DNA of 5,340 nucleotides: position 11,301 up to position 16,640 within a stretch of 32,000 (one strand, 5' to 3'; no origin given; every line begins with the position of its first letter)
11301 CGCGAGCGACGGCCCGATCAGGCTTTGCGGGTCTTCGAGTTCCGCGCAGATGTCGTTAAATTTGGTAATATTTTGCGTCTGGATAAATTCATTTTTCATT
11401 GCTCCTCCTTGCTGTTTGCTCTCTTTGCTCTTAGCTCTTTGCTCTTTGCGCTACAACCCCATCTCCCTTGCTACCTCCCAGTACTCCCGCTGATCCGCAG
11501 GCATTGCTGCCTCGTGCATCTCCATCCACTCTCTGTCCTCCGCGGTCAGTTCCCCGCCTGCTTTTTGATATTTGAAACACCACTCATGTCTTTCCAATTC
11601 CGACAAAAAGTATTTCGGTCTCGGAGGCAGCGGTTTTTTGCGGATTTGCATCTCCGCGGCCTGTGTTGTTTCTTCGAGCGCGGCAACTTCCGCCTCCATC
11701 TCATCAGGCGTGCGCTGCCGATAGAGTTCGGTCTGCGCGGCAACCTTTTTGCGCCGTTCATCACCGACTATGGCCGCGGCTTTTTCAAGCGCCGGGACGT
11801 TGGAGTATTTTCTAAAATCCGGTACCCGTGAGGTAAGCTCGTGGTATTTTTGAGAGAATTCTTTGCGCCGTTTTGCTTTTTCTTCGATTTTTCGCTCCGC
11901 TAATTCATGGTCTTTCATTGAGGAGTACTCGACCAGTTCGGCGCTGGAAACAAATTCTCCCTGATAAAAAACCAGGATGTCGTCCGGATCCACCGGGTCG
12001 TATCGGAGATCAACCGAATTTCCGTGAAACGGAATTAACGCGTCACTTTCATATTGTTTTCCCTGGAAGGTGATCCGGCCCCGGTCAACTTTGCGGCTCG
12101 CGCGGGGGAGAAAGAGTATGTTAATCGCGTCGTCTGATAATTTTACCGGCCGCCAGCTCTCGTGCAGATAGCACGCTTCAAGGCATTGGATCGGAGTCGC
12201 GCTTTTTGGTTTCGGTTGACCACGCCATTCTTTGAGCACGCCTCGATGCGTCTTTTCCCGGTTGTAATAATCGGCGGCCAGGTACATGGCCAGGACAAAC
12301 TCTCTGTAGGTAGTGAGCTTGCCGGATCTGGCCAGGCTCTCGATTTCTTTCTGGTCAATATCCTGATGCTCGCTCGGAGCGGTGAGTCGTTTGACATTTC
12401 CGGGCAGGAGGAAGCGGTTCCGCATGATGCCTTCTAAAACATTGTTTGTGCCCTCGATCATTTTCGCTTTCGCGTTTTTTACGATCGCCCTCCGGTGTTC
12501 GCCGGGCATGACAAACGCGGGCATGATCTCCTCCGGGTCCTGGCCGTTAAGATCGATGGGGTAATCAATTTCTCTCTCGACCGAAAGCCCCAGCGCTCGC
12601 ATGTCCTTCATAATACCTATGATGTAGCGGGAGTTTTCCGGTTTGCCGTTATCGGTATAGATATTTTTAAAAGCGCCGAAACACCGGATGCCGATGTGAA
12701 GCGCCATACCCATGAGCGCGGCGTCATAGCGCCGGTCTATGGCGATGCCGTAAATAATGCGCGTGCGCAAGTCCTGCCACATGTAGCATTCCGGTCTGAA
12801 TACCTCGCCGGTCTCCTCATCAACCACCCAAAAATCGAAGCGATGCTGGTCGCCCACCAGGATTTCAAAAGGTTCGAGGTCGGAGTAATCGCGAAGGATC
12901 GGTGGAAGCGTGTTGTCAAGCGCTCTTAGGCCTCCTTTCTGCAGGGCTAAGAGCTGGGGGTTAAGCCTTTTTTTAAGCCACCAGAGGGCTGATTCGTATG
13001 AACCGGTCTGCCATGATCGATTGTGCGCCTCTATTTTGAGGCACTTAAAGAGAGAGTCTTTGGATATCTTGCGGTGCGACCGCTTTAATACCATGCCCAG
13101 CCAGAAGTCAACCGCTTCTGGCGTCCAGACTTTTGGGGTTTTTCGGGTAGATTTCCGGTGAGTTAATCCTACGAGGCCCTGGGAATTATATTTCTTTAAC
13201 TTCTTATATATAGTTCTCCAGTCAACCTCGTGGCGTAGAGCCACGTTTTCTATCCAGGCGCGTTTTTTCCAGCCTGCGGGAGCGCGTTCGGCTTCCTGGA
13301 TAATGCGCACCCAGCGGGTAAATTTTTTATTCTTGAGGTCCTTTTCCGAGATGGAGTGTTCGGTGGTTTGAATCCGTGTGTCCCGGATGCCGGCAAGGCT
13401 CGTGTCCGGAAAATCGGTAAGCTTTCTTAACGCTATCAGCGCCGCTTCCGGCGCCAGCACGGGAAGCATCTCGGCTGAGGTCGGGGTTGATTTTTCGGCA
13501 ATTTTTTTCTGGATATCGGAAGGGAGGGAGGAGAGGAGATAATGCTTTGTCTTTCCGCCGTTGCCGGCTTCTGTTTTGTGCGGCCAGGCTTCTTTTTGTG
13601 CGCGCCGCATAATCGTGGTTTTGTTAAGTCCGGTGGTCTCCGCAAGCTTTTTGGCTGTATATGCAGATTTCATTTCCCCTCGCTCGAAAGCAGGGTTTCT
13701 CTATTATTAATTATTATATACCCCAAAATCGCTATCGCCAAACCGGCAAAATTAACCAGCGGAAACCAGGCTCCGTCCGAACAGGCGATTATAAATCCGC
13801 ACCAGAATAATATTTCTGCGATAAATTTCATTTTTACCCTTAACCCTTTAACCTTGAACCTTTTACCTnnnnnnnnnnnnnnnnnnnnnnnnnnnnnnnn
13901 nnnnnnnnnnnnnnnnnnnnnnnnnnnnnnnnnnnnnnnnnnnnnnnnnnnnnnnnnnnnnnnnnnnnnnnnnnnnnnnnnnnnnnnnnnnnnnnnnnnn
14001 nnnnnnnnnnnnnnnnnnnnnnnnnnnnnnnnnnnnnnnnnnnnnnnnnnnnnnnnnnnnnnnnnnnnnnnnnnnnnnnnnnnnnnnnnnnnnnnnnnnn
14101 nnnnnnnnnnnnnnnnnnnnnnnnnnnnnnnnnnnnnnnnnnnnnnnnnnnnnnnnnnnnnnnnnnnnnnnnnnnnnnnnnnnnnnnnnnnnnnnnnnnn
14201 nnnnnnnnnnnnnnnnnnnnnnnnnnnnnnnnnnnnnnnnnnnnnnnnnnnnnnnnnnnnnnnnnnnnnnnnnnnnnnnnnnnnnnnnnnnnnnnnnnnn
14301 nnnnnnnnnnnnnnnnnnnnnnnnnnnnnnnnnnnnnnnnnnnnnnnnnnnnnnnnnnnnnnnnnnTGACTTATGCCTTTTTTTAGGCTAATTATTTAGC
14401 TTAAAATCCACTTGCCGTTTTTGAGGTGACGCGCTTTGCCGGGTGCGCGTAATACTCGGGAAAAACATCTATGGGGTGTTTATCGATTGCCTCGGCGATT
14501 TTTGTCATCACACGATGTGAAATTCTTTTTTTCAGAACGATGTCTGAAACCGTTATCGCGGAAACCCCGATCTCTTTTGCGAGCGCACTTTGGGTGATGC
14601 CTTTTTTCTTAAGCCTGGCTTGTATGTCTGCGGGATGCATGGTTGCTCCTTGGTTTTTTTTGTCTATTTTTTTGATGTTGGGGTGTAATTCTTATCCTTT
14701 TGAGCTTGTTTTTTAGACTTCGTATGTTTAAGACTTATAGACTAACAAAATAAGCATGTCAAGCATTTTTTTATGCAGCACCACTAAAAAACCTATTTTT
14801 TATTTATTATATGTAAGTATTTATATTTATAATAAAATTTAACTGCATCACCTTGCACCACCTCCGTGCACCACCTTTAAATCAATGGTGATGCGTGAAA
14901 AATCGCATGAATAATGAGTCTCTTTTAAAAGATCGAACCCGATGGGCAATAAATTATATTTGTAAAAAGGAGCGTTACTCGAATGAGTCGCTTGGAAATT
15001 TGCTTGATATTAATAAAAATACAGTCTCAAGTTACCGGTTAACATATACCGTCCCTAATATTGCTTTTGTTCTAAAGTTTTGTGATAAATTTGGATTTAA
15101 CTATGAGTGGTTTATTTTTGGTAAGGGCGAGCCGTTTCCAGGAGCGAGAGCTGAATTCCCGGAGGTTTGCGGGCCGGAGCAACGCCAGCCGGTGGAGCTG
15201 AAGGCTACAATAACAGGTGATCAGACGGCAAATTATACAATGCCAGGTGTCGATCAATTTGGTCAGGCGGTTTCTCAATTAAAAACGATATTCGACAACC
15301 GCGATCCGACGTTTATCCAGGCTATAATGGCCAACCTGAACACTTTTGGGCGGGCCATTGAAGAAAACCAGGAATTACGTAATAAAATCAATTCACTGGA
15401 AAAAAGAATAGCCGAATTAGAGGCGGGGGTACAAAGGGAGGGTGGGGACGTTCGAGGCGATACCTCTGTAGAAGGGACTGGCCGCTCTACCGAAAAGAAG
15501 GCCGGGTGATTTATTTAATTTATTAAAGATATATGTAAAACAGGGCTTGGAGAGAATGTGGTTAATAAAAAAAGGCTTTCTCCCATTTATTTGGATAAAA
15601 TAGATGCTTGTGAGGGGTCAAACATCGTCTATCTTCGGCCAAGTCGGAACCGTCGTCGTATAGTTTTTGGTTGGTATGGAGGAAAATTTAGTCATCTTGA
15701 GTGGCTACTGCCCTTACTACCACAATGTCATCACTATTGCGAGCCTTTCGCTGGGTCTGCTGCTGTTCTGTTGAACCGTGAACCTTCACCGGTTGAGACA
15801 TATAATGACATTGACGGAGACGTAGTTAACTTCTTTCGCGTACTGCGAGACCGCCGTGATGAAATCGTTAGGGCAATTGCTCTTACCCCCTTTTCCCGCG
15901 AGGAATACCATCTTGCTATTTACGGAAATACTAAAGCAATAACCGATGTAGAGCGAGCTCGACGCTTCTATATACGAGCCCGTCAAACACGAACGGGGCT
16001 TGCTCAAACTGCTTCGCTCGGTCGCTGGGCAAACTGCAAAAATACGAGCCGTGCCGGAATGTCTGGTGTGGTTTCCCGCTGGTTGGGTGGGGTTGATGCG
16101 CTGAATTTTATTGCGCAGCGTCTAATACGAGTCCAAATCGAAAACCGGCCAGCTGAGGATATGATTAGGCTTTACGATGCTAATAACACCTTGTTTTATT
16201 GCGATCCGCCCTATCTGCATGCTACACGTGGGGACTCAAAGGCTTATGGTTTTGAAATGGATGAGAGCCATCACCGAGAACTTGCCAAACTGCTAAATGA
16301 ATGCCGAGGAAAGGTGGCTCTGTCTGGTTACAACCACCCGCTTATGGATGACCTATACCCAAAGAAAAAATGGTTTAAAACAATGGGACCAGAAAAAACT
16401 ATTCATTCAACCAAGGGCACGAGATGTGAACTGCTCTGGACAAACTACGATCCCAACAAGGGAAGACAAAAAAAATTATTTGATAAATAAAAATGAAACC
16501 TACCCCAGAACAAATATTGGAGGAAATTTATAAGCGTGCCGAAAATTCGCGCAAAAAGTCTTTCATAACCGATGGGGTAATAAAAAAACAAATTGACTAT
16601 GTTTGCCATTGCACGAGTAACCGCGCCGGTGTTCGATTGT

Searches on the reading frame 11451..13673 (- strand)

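Call 6: search_protein_families(library=pfam, proteins=[window:11451-13673:-], max_evalue=0.01)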
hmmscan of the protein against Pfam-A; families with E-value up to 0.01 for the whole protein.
window:11451-13673:- (740 aa): 7 families
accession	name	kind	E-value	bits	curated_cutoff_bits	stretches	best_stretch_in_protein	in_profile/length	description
PF09299.17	Mu-transpos_C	-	3.6e-16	59.3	21.7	1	519-575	2-59/61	Mu transposase, C-terminal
PF02914.21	DDE_2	-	6.3e-05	23.2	23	1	266-353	4-92/221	Bacteriophage Mu transposase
PF02316.22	HTH_Tnp_Mu_1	-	0.00014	22.6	23.3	1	12-59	5-55/134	Mu DNA-binding domain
PF13551.12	HTH_29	-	0.00055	20.4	28.1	1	141-177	15-51/64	Winged helix-turn helix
PF13011.12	LZ_Tnp_IS481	-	0.0027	18.4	22.2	1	148-190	35-78/85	leucine-zipper of insertion element IS481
PF13518.12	HTH_28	-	0.006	17.1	25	0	144-177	18-50/52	Helix-turn-helix domain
PF13565.12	HTH_32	-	0.0075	17.2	33.7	0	154-193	1-39/73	Homeodomain-like domain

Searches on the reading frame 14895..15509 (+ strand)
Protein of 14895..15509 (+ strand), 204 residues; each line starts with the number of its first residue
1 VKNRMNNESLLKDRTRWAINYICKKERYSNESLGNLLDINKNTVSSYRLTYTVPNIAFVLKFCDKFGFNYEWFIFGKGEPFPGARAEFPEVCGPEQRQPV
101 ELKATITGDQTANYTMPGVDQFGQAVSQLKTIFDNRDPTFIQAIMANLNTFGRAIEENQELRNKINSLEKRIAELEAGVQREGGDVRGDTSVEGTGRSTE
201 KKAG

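Call 6: search_protein_families(library=pfam, proteins=[window:14895-15509:+], max_evalue=0.01)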
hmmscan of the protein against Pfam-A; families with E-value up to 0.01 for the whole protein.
window:14895-15509:+ (204 aa): 1 family
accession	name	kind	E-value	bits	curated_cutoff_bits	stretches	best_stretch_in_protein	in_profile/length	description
PF23991.1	DUF7310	-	0.0048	17.8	40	1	149-180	23-54/83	Coiled-coil region of unknown function (DUF7310)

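Call 7: search_protein_families(library=ncbifam, proteins=[window:14895-15509:+], max_evalue=0.1)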
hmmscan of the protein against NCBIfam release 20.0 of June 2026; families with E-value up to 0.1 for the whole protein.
window:14895-15509:+ (204 aa): 1 family
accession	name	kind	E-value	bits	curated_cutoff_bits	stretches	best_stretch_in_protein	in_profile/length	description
NF052239.1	antitox_spr1629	equivalog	0.061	12.4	335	0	26-74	14-62/377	spr1629 family repressor/antitoxin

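Call 62: search_protein_families(library=padloc, proteins=[window:14895-15509:+], max_evalue=0.001)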
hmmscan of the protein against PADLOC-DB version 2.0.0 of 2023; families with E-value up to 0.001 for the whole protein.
window:14895-15509:+ (204 aa): 0 families

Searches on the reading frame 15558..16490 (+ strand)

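Call 6: search_protein_families(library=pfam, proteins=[window:15558-16490:+], max_evalue=0.01)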
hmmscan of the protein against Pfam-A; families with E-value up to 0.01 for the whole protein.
window:15558-16490:+ (310 aa): 1 family
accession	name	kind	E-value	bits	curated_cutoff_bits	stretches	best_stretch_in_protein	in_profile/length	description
PF02086.21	MethyltransfD12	-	7.5e-26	91.8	22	1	39-273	1-242/253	D12 class N6 adenine-specific DNA methyltransferase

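Call 7: search_protein_families(library=ncbifam, proteins=[window:15558-16490:+], max_evalue=0.1)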
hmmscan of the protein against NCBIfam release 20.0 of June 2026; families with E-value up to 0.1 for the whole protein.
window:15558-16490:+ (310 aa): 2 families
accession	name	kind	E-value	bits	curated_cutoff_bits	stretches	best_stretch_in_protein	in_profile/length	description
TIGR00571.1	dam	subfamily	5.5e-21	75.4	114.85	1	38-284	6-252/267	Dam family site-specific DNA-(adenine-N6)-methyltransferase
NF008152.0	PRK10904.1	equivalog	1.6e-12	47.4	441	1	32-290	3-259/271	adenine-specific DNA-methyltransferase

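Call 62: search_protein_families(library=padloc, proteins=[window:15558-16490:+], max_evalue=0.001)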
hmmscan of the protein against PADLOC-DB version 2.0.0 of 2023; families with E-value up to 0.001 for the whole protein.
window:15558-16490:+ (310 aa): 17 families
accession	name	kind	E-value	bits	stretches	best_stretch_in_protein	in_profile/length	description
PDLC03244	MTase_II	-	5.9e-57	191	1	34-301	28-289/295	Type II methyltransferase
PDLC03253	MTase_II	-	7e-31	105.8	1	36-296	6-252/253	Type II methyltransferase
PDLC03247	MTase_II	-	2.4e-22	77.5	1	37-299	6-267/282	Type II methyltransferase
PDLC03294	MTase_II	-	2.5e-21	74.5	1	37-289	8-260/272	Type II methyltransferase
PDLC03729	oMTase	-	6.5e-16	56.6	1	32-148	3-122/275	orphan methyltransferase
PDLC04018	PD-Lambda-5_B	-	2.9e-15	54.3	1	58-273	33-249/291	-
PDLC03735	oMTase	-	7e-13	46.6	1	38-298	12-283/284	orphan methyltransferase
PDLC03261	MTase_II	-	1e-12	45.2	1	29-269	20-258/643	Type II methyltransferase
PDLC03358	MTase_II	-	9.7e-10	36.2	1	58-270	33-248/301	Type II methyltransferase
PDLC03383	MTase_II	-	3.8e-09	34.4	1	34-99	19-84/318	Type II methyltransferase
PDLC03717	oMTase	-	2.2e-07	28.6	1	55-254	24-220/285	orphan methyltransferase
PDLC03266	MTase_II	-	2.3e-07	28.6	1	37-225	18-205/285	Type II methyltransferase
PDLC03287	MTase_II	-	3.7e-06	24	0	39-108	369-439/646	Type II methyltransferase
PDLC04019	PD-Lambda-5_B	-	1.2e-05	23.3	1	59-156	33-135/167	-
PDLC03292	MTase_II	-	1.3e-05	21.6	0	36-104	420-488/722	Type II methyltransferase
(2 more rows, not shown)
